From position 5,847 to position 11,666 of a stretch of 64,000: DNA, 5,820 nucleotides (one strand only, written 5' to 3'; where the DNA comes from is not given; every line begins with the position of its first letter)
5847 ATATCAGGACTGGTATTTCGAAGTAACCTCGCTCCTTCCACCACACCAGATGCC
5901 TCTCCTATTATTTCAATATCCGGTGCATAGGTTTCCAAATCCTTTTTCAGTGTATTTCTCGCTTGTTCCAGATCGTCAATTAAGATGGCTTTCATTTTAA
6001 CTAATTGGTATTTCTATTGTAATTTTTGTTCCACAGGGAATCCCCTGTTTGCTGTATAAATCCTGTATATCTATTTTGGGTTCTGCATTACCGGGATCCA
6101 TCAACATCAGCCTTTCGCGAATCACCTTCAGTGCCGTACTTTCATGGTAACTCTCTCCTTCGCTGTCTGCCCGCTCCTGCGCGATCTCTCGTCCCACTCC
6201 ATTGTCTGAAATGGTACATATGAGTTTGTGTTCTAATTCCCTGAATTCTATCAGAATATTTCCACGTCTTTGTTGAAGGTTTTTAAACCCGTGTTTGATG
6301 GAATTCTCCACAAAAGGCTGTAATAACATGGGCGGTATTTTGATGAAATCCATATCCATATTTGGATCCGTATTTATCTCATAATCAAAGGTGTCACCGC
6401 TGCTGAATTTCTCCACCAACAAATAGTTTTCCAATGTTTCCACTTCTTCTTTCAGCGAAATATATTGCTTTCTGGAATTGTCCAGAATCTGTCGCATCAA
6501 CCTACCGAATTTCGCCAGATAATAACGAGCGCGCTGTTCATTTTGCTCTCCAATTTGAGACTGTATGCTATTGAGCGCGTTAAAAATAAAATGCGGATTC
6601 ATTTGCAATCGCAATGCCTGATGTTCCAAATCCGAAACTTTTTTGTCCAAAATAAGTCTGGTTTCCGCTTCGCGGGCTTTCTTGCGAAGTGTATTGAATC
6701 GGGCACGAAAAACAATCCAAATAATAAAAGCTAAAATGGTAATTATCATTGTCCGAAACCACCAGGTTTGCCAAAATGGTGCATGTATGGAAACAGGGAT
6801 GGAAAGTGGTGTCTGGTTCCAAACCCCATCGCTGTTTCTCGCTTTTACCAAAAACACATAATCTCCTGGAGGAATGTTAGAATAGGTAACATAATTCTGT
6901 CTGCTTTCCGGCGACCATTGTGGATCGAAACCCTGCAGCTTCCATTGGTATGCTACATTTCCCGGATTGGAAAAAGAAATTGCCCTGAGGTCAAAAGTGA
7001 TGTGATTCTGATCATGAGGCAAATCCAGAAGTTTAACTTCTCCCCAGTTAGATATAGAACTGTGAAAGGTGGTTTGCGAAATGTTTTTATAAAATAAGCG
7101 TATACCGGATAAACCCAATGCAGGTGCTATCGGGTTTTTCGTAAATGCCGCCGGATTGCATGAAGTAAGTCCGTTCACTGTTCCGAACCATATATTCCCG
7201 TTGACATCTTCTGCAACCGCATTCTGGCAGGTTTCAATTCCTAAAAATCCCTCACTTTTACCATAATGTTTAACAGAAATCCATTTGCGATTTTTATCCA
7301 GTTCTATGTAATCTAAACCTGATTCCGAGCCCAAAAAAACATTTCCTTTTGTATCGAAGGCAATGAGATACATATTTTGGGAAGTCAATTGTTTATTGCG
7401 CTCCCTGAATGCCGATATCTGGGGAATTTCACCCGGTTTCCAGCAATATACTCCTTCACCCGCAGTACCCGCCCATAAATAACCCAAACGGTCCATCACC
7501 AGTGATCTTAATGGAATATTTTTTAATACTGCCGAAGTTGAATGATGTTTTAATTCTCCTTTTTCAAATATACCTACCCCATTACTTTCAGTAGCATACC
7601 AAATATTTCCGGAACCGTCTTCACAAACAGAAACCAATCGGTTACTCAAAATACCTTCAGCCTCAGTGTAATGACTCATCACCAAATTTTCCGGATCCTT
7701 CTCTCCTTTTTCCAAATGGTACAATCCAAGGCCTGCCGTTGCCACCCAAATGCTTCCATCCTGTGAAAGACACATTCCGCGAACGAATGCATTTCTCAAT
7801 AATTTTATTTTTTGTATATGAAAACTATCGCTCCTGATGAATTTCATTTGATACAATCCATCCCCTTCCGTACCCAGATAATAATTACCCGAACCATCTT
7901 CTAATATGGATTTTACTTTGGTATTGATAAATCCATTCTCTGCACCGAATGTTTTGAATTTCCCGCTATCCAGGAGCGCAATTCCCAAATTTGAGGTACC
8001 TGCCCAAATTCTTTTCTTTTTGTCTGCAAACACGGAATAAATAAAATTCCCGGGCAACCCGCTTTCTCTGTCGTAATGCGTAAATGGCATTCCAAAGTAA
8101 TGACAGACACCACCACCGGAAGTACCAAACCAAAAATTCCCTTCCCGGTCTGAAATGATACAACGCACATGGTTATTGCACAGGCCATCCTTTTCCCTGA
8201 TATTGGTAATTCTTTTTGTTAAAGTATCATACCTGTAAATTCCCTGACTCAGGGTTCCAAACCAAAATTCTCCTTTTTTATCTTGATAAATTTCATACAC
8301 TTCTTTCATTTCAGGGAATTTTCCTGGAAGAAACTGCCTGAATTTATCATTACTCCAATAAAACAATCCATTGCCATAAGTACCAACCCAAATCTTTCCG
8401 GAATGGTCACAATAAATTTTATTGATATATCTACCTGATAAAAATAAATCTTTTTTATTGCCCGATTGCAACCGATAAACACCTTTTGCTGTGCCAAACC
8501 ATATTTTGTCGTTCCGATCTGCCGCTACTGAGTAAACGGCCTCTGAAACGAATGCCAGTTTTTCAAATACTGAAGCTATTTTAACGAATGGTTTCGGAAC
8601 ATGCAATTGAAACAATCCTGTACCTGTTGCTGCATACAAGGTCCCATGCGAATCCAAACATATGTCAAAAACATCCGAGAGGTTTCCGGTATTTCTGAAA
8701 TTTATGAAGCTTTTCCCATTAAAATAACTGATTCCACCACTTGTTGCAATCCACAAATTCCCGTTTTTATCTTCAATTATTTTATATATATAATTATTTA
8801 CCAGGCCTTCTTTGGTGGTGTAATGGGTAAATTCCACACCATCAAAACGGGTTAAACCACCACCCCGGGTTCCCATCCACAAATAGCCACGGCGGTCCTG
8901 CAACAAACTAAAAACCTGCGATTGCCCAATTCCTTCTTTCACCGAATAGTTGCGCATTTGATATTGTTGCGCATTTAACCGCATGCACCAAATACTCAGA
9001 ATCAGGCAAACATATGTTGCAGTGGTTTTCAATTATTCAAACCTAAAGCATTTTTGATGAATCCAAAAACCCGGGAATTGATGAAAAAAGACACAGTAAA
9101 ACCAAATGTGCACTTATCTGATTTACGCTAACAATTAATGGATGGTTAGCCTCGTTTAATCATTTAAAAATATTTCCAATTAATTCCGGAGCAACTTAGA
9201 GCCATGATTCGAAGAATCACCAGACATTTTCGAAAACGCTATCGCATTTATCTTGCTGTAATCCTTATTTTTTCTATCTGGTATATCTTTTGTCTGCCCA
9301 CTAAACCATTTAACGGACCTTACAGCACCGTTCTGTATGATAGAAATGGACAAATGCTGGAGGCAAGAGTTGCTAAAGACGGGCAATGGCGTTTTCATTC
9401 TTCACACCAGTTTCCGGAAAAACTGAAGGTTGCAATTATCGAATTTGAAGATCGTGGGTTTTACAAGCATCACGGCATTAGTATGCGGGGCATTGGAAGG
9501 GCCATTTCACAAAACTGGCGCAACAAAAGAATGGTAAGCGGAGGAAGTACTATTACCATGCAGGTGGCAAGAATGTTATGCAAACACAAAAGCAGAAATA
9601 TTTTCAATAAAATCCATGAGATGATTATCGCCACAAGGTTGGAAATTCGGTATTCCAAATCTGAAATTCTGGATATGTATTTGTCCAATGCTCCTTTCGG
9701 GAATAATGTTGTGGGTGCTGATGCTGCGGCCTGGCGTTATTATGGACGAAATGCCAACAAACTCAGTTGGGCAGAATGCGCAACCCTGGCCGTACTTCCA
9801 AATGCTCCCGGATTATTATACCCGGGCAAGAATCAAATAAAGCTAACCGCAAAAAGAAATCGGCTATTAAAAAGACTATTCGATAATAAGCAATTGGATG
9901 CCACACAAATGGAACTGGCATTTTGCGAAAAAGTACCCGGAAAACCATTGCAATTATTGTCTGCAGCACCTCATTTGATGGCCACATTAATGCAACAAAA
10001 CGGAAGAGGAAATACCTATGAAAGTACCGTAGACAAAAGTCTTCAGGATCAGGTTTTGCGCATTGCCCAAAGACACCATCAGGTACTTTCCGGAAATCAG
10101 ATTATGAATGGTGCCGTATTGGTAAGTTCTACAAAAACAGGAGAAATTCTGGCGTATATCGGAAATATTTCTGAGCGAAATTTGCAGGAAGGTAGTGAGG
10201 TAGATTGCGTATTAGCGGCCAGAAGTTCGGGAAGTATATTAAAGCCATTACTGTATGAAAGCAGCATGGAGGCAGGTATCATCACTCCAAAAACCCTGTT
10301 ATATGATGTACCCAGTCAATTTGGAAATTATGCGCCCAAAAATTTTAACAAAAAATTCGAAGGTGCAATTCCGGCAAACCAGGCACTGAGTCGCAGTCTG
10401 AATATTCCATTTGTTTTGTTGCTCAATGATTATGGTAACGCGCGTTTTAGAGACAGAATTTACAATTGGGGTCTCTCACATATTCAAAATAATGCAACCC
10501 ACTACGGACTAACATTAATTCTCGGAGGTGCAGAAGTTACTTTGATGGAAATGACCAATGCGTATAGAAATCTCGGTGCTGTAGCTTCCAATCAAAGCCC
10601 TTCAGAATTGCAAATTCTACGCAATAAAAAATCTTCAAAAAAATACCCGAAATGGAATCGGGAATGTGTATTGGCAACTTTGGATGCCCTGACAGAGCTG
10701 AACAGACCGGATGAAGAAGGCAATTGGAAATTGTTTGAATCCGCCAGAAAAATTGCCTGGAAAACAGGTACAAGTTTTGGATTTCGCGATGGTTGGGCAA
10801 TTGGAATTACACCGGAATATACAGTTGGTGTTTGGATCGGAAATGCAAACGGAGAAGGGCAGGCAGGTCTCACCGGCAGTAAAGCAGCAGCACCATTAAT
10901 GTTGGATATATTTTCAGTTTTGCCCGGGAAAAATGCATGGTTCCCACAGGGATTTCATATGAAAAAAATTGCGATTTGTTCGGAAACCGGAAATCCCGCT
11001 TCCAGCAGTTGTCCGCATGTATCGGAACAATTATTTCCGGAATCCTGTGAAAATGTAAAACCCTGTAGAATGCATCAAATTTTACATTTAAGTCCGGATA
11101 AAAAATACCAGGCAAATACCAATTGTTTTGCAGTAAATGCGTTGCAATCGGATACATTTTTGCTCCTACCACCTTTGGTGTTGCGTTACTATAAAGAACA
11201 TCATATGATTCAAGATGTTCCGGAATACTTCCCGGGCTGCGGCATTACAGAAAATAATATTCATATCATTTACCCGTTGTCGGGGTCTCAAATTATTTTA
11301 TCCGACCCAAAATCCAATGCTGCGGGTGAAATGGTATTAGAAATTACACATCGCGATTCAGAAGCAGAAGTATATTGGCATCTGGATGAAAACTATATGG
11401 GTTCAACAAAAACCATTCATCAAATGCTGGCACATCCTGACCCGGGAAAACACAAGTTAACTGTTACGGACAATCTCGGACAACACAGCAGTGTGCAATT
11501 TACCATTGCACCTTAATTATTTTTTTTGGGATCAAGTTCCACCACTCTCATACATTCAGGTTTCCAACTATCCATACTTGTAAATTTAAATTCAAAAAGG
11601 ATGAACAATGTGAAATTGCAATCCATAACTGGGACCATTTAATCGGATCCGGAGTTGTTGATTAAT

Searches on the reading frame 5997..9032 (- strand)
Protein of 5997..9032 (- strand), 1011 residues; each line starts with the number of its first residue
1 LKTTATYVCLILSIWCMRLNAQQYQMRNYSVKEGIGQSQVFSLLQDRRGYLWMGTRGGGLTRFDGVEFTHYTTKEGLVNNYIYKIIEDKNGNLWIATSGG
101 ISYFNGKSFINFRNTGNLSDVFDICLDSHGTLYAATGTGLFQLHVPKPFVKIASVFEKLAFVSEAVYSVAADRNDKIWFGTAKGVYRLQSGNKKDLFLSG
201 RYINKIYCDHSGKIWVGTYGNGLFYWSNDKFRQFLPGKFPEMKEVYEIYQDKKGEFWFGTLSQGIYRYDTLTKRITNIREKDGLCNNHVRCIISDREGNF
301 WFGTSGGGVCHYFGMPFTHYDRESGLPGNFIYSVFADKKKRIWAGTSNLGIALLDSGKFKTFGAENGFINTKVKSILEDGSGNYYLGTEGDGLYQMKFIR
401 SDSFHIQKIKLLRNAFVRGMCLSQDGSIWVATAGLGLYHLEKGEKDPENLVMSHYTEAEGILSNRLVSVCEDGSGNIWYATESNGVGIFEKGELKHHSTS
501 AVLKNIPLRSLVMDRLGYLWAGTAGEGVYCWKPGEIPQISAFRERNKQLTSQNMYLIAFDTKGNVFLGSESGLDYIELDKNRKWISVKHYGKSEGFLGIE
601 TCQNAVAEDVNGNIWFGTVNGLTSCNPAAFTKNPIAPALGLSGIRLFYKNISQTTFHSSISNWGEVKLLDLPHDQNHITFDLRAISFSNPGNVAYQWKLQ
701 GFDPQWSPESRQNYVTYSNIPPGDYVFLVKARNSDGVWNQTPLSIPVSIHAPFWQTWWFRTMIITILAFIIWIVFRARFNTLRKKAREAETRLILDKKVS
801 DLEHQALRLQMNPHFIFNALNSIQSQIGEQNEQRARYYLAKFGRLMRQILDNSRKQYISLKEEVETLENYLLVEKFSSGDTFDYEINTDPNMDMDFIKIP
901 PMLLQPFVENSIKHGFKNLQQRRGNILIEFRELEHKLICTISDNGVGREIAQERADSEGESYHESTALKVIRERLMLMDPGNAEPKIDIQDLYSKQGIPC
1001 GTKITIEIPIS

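Call 67: search_protein_families(library=pfam, proteins=[window:5997-9032:-], max_evalue=0.0001)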
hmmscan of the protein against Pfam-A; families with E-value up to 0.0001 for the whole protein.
window:5997-9032:- (1011 aa): 5 families
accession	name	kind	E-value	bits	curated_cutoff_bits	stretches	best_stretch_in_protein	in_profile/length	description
PF07494.17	Reg_prop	-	1e-59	191.1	20.4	1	76-99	1-24/24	Two component regulator propeller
PF06580.19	His_kinase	-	8.7e-21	74.4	25.2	1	803-881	2-80/81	Histidine kinase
PF07495.19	Y_Y_Y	-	7.1e-17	61.5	26.6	1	686-749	1-64/65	Y_Y_Y domain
PF08450.18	SGL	-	8.9e-05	22.6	26.3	0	168-221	44-106/246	SMP-30/Gluconolactonase/LRE-like region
PF02518.31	HATPase_c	-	9.9e-05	23.2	26.4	0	903-1009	9-108/111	Histidine kinase-, DNA gyrase B-, and HSP90-like ATPase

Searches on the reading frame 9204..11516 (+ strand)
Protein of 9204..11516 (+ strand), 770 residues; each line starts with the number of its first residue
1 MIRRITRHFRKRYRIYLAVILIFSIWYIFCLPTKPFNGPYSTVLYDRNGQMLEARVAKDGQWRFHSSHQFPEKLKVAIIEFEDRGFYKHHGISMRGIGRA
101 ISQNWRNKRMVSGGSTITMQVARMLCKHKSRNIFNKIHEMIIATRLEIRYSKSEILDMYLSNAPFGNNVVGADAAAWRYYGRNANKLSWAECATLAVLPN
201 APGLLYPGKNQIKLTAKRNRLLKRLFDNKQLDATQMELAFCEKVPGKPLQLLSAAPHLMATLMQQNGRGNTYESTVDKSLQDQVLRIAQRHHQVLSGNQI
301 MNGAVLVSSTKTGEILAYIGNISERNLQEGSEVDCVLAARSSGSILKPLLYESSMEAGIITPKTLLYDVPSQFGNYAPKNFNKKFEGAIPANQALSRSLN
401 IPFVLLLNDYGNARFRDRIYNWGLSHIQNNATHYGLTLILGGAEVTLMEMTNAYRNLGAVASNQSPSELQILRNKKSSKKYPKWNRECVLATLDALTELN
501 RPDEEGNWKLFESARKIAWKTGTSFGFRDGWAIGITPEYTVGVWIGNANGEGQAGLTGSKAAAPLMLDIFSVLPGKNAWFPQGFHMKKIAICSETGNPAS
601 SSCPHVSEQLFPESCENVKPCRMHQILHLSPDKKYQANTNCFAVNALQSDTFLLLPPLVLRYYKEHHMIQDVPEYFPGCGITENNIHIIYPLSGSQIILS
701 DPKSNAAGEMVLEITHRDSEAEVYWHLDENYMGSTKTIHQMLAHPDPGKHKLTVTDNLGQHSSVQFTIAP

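Call 67: search_protein_families(library=pfam, proteins=[window:9204-11516:+], max_evalue=0.0001)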
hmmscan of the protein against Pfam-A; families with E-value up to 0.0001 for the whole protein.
window:9204-11516:+ (770 aa): 3 families
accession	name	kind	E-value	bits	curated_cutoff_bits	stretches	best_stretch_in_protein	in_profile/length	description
PF00912.28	Transgly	-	1.6e-51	174.7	27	1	61-225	13-177/178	Transglycosylase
PF06832.18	BiPBP_C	-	4.6e-16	58.9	26.8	1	683-766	9-90/90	Penicillin-Binding Protein C-terminus Family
PF00905.27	Transpeptidase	-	2.6e-11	43.7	22.1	1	303-569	1-297/299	Penicillin binding protein transpeptidase domain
